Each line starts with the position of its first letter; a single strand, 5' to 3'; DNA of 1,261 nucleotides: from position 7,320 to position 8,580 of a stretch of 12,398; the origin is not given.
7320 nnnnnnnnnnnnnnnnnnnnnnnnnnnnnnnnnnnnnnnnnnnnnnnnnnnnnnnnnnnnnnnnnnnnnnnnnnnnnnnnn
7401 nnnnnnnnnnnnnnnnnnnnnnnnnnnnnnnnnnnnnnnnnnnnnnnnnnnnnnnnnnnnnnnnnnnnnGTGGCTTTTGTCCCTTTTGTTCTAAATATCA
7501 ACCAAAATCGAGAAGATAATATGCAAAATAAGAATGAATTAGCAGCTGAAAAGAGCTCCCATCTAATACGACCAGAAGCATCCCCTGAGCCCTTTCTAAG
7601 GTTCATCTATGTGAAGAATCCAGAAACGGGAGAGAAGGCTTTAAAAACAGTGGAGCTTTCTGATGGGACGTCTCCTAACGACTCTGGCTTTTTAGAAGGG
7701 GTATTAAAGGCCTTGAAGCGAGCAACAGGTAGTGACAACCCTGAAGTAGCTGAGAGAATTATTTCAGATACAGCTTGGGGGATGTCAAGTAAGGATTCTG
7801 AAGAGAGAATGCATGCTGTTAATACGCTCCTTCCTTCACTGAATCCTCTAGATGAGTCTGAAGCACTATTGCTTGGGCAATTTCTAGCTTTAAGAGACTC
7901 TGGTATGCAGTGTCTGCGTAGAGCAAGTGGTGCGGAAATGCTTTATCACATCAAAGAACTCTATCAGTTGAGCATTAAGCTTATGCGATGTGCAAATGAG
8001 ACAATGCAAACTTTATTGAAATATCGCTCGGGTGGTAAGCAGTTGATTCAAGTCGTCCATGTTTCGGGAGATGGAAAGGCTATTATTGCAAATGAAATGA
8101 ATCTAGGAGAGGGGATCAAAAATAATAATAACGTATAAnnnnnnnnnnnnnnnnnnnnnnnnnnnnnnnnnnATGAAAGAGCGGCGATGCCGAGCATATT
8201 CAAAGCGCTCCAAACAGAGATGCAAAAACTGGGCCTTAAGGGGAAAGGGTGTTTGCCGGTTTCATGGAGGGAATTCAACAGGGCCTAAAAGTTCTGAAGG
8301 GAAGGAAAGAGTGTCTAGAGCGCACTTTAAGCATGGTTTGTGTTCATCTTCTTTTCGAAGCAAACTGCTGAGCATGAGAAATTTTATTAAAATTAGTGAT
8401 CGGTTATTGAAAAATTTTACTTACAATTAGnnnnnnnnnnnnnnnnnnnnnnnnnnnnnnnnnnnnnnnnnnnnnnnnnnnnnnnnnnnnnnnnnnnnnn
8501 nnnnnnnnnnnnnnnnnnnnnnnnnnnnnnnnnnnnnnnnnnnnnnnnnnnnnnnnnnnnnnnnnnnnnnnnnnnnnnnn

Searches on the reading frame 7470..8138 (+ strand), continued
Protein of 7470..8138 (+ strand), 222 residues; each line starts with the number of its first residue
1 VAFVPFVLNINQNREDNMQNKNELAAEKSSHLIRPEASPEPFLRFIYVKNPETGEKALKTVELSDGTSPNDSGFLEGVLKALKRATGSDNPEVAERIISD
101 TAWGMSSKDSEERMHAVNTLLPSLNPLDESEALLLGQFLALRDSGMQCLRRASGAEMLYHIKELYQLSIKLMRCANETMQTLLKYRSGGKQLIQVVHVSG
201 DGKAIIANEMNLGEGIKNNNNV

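Call 92: search_solved_structures(query=A1, max_evalue=1)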
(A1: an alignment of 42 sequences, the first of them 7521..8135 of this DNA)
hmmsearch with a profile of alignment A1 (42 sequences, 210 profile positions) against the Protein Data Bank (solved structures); distinct sequences matched with E-value up to 1: 3.
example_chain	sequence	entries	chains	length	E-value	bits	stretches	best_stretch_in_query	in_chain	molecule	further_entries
6w8s_A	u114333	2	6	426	0.028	17.3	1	32-122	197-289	Metacaspase-4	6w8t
6w8r_A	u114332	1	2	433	0.028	17.2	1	32-122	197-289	Metacaspase-4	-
9pv8_A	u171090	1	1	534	0.42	13.4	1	27-86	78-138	Oligopeptide-binding protein OppA3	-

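Call 98: search_protein_families(library=phrogs, proteins=[L066:774-1961:+, L066:1973-5452:+, L066:5587-5919:+, L066:5923-8445:+, L066:15839-17062:-, L065:13076-14110:+, L065:4408-5178:+, L070:1363-2409:+, L070:7728-8135:+], max_evalue=0.001)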
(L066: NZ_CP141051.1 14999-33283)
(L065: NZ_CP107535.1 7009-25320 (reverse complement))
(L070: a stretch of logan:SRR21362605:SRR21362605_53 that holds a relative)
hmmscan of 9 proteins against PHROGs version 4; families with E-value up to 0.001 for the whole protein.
L066:774-1961:+ (396 aa): 0 families

L066:1973-5452:+ (1160 aa): 0 families

L066:5587-5919:+ (111 aa): 0 families

L066:5923-8445:+ (841 aa): 0 families

L066:15839-17062:- (407 aa): 2 families
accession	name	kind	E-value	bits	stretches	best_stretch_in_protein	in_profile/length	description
phrog_270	-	DNA, RNA and nucleotide metabolism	0.00021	21.8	1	39-121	48-130/383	replication initiation protein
phrog_345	-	DNA, RNA and nucleotide metabolism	0.00042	21.1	0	56-112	64-118/297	replication initiation O-like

L065:13076-14110:+ (345 aa): 0 families

L065:4408-5178:+ (257 aa): 2 families
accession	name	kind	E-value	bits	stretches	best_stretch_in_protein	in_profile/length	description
phrog_15967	-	unknown function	2.3e-74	251.3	1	1-221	1-199/257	-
phrog_391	-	DNA, RNA and nucleotide metabolism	0.00038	21.2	1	104-219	13-134/298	replication initiation O-like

L070:1363-2409:+ (349 aa): 0 families

L070:7728-8135:+ (136 aa): 0 families

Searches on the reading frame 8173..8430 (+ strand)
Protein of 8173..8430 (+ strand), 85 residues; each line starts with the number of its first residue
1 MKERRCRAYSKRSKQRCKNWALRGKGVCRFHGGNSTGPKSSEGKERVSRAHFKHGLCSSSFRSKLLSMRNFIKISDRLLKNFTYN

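Call 5: search_protein_families(library=pfam, proteins=[window:8173-8430:+], max_evalue=0.1)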
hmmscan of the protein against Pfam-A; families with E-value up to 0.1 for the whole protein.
window:8173-8430:+ (85 aa): 0 families

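Call 6: search_protein_families(library=padloc, proteins=[window:8173-8430:+], max_evalue=0.1)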
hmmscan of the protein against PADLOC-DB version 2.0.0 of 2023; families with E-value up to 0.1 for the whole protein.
window:8173-8430:+ (85 aa): 0 families

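Call 7: search_protein_families(library=phrogs, proteins=[window:8173-8430:+], max_evalue=0.1)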
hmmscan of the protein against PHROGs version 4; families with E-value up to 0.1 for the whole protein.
window:8173-8430:+ (85 aa): 3 families
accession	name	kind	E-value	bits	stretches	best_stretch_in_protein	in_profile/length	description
phrog_3678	-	unknown function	5e-09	37.3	1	2-48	9-54/213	-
phrog_6177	-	unknown function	6.3e-05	23.6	1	6-58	64-120/224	-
phrog_9231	-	head and packaging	8.9e-05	23.3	1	17-59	40-87/240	terminase small subunit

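Call 8: search_protein_families(library=ncbifam, proteins=[window:8173-8430:+], max_evalue=0.1)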
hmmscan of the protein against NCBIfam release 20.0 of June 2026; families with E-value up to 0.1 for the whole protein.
window:8173-8430:+ (85 aa): 1 family
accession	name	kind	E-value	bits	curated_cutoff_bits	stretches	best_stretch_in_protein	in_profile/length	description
NF041373.1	HGG_STG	domain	1.4e-12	47.1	29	1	6-44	1-38/38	HGGxSTG domain-containing protein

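Call 30: search_dna_similar(query=window:8173-8427:+, collection=phages, mode=protein, max_evalue=0.01, max_rows=30)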
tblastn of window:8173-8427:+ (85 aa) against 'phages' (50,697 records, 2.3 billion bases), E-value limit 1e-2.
Records with a match: 16; places in all: 27; records where one place covers at least 80% of the query: 10.
Best place of each record, by identity: <60% 16.
By first word of the organism name: Bacillus 11; Staphylococcus 2; Arthrobacter 2; Rossellomorea 1.
By host as written in the record: Bacillus subtilis 7; Staphylococcus aureus 2; Bacillus bogoriensis 2; Bacillus cereus MCR1 1; Rossellomorea aquimaris 1; Bacillus pseudalcaliphilus 1; Arthrobacter globiformis NRRL B-2979 1; Arthrobacter globiformis NRRL B-2979 SEA 1.
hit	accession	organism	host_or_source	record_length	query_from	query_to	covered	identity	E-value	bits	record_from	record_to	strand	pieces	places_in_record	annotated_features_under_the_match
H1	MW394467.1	Bacillus phage 268TH004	Bacillus subtilis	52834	6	85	94%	31.7%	3e-3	40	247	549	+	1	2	1: putative terminase small subunit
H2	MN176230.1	Bacillus phage 056SW001B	Bacillus subtilis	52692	6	85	94%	31.7%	4e-3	40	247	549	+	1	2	1: putative terminase small subunit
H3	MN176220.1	Bacillus phage 019DV002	Bacillus subtilis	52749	6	85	94%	31.7%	4e-3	40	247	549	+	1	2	1: putative terminase small subunit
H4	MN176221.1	Bacillus phage 019DV004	Bacillus subtilis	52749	6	85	94%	31.7%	4e-3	40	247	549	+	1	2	1: putative terminase small subunit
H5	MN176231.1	Bacillus phage 276BB001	Bacillus subtilis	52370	6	85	94%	31.7%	4e-3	40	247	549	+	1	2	1: putative terminase small subunit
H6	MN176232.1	Bacillus phage 280BB001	Bacillus subtilis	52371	6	85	94%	31.7%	4e-3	40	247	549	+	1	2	1: putative terminase small subunit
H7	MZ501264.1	Bacillus phage 274BB002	Bacillus subtilis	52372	6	85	94%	31.7%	4e-3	40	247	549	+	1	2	1: putative terminase small subunit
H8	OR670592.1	Staphylococcus phage MVC_VPHSA2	Staphylococcus aureus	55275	6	85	94%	30.4%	8e-3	39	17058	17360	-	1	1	hypothetical protein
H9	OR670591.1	Staphylococcus phage MVC_VPHSA1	Staphylococcus aureus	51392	6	85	94%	30.4%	1e-2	39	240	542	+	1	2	hypothetical protein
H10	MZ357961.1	Bacillus phage Flasso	Bacillus cereus MCR1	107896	6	63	68%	41.4%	6e-5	45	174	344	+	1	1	hypothetical protein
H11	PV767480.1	Rossellomorea phage phiT1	Rossellomorea aquimaris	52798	4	71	80%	33.8%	3e-4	43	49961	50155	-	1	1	terminase small subunit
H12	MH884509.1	Bacillus phage vB_BboS-125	Bacillus bogoriensis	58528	6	58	62%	43.1%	5e-4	42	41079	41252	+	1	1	hypothetical protein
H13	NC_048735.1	Bacillus phage vB_BboS-125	Bacillus bogoriensis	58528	6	58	62%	43.1%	5e-4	42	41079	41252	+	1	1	hypothetical protein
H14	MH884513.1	Bacillus phage vB_BpsS-36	Bacillus pseudalcaliphilus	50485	3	58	66%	37.7%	3e-3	40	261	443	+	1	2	hypothetical protein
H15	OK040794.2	Arthrobacter phage Atuin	Arthrobacter globiformis NRRL B-2979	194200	5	33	34%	48.3%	2e-3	40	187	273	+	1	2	1: hypothetical protein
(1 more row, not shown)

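Call 31: get_annotated_region(hit=H1, flank=4000)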
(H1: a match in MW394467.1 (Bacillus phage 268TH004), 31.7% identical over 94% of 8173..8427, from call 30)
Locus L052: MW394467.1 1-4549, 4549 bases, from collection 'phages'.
description: Bacillus phage 268TH004, complete genome.
organism: Bacillus phage 268TH004 (NCBI taxid 2801523)
taxonomy: Viruses; Duplodnaviria; Heunggongvirae; Uroviricota; Caudoviricetes
host: Bacillus subtilis; source: soil; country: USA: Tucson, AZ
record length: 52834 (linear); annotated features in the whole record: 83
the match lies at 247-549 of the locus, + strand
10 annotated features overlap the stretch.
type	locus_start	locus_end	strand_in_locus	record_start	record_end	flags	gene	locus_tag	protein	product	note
CDS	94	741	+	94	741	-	1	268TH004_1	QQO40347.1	putative terminase small subunit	-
CDS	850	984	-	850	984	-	2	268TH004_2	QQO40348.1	hypothetical protein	-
CDS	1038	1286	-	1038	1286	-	3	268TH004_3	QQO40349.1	hypothetical protein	-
CDS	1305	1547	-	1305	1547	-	4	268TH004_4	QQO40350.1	hypothetical protein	-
CDS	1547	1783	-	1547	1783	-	5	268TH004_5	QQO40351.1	hypothetical protein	-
CDS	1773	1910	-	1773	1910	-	6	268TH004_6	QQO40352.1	hypothetical protein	-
CDS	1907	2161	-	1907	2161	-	7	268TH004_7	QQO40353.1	hypothetical protein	-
CDS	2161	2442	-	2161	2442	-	8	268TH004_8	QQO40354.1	hypothetical protein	-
CDS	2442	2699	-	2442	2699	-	9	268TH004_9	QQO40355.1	hypothetical protein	-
CDS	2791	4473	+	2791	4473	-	10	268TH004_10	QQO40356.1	terminase large subunit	-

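Call 32: get_annotated_region(hit=H11, flank=4000)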
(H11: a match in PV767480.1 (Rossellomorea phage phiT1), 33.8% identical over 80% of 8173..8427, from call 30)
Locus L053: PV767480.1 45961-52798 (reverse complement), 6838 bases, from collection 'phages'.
description: Rossellomorea phage phiT1, complete genome.
organism: Rossellomorea phage phiT1 (NCBI taxid 3440538)
taxonomy: Viruses
host: Rossellomorea aquimaris; source: soil; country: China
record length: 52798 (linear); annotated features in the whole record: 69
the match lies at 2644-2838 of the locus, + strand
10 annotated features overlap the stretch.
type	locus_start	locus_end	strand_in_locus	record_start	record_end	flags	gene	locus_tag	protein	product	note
misc_feature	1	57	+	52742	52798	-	-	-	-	-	similar to hypothetical protein; gp69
CDS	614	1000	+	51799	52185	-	-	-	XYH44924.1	hypothetical protein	gp68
CDS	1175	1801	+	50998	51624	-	-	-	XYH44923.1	hypothetical protein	gp67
CDS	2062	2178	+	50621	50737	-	-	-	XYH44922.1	hypothetical protein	gp66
CDS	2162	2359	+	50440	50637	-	-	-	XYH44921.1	hypothetical protein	gp65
CDS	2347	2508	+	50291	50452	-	-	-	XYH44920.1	hypothetical protein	gp64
CDS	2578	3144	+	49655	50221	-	-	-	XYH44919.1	terminase small subunit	gp63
CDS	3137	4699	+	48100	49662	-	-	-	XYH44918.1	terminase large subunit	gp62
CDS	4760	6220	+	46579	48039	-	-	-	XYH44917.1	portal protein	gp61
CDS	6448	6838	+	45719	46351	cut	-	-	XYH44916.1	portal protein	gp60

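Call 57: find_homologous_proteins(query=window:8173-8427:+, max_evalue=0.001)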
Query window:8173-8427:+ (85 aa): 2 proteins with E <= 0.001 among 2 candidates.
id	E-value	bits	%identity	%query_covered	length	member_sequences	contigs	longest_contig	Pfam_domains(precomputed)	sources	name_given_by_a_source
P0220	1.1e-49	183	100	100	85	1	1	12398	-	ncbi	-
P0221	2.4e-30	122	69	98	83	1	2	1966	-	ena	-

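Call 82: search_protein_families(library=pfam, proteins=[L053:2578-3141:+, L052:94-738:+], max_evalue=0.05)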
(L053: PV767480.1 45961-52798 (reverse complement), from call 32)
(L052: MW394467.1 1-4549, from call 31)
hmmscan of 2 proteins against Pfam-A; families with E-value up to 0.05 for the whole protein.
L053:2578-3141:+ (188 aa): 2 families
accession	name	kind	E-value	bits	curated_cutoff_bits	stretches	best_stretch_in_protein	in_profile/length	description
PF05416.18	Peptidase_C37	-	0.013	14.5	20.2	1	35-133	207-302/535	Southampton virus-type processing peptidase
PF23430.1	DUF7117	-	0.029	14.4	28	1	100-182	49-131/232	Family of unknown function (DUF7117)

L052:94-738:+ (215 aa): 1 family
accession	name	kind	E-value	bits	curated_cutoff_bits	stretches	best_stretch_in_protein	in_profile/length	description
PF05250.16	UPF0193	-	0.047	13.9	23.3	1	153-194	149-191/217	Uncharacterised protein family (UPF0193)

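Call 93: search_solved_structures(query=window:8173-8427:+, max_evalue=1)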
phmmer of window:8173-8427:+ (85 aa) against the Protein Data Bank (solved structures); distinct sequences matched with E-value up to 1: 0.

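Call 95: get_annotated_region(hit=H10, flank=3500)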
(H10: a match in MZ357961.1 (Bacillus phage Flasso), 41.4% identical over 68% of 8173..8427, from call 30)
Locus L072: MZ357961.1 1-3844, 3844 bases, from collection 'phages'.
description: Bacillus phage Flasso, complete genome.
organism: Bacillus phage Flasso (NCBI taxid 2851084)
taxonomy: Viruses
host: Bacillus cereus MCR1; source: soil; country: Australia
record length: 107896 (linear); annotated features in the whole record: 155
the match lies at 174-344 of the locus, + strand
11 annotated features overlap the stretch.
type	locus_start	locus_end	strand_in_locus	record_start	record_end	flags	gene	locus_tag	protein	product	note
misc_feature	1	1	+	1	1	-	-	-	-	-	pac site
CDS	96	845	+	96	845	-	-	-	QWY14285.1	hypothetical protein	-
CDS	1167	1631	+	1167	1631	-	-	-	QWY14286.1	hypothetical protein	-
CDS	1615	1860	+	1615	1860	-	-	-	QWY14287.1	hypothetical protein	-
CDS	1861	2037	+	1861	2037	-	-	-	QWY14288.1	hypothetical protein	-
CDS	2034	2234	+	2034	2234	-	-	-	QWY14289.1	hypothetical protein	-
CDS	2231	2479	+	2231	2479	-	-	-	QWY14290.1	hypothetical protein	-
CDS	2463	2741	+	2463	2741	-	-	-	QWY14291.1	hypothetical protein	-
CDS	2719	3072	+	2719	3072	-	-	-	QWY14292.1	hypothetical protein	-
CDS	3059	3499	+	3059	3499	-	-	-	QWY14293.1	hypothetical protein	-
CDS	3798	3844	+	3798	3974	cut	-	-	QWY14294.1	hypothetical protein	-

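Call 96: get_annotated_region(hit=H14, flank=3500)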
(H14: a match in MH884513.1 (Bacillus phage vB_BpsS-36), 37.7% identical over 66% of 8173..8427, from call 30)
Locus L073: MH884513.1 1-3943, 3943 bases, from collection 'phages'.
description: Bacillus phage vB_BpsS-36, complete genome.
organism: Bacillus phage vB_BpsS-36 (NCBI taxid 2419622)
taxonomy: Viruses; Duplodnaviria; Heunggongvirae; Uroviricota; Caudoviricetes
host: Bacillus pseudalcaliphilus; source: Lake Elmenteita sediment; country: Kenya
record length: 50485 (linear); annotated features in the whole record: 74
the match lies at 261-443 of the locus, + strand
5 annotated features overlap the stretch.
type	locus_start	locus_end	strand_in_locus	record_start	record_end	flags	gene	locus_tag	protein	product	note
CDS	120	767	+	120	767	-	-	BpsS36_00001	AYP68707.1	hypothetical protein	similar to hypothetical protein FINN_1 [Bacillus phage Finn], hypothetical protein Riggi_1 [Bacillus phage Riggi] and ...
regulatory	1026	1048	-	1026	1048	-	-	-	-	terminator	putative transcriptional terminator, -10.70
CDS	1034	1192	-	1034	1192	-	-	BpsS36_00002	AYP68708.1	hypothetical protein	-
CDS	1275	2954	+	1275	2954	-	-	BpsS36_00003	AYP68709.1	terminase large subunit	similar to hypothetical protein ANDROMEDA_9 [Bacillus phage Andromeda],terminase [Bacillus phage Curly] and terminase ...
CDS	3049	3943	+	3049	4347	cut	-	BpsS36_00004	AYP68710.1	hypothetical protein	similar to portal [Bacillus phage Riggi], hypothetical protein FINN_10 [Bacillus phage Finn], hypothetical protein ...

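Call 97: get_annotated_region(hit=H12, flank=3500)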
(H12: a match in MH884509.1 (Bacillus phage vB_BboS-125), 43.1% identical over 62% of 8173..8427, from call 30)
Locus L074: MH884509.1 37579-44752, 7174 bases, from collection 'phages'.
description: Bacillus phage vB_BboS-125, complete genome.
organism: Bacillus phage vB_BboS-125 (NCBI taxid 2419618)
taxonomy: Viruses; Duplodnaviria; Heunggongvirae; Uroviricota; Caudoviricetes; Elmenteitavirus; Elmenteitavirus ev125
host: Bacillus bogoriensis; source: Lake Elmenteita sediment; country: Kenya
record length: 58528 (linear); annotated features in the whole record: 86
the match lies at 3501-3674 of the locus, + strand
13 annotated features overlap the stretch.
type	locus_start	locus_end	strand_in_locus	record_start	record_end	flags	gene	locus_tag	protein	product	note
CDS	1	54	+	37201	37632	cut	-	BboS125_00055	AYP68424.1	hypothetical protein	putative homolog of WP_028988045 hypothetical protein [Thermicanus aegyptius]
CDS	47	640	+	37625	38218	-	-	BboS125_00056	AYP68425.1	hypothetical protein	putative homolog of WP_007785684 hypothetical protein [Brevibacillus sp. CF112] and WP_012726069 hypothetical protein ...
CDS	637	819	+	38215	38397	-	-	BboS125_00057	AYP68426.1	hypothetical protein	putative homolog of hypothetical protein BMT_13130 [Bacillus megaterium NBRC 15308 = ATCC 14581]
CDS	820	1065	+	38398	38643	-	-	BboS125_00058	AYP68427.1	hypothetical protein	-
CDS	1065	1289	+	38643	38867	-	-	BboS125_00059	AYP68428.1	hypothetical protein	-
CDS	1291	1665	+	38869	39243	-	-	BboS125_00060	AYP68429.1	hypothetical protein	-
CDS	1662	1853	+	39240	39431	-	-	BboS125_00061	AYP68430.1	hypothetical protein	-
CDS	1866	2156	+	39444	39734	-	-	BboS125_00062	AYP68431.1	hypothetical protein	-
CDS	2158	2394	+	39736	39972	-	-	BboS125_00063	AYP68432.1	hypothetical protein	-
CDS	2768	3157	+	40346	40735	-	-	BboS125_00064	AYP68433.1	hypothetical protein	-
CDS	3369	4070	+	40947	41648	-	-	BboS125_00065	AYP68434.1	hypothetical protein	putative homolog of hypothetical protein CH50_11395 [Paenibacillus darwinianus] and WP_007779953 hypothetical protein ...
CDS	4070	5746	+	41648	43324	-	-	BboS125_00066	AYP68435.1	terminase-like family protein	putative homolog of terminase [Brevibacillus sp. CF112] and putative terminase large subunit [Bacillus phage BCD7]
CDS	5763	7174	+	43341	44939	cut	-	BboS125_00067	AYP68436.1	portal protein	putative homolog of portal protein [Brevibacillus sp. CF112] and weak similarity to portal protein [Deep-sea ...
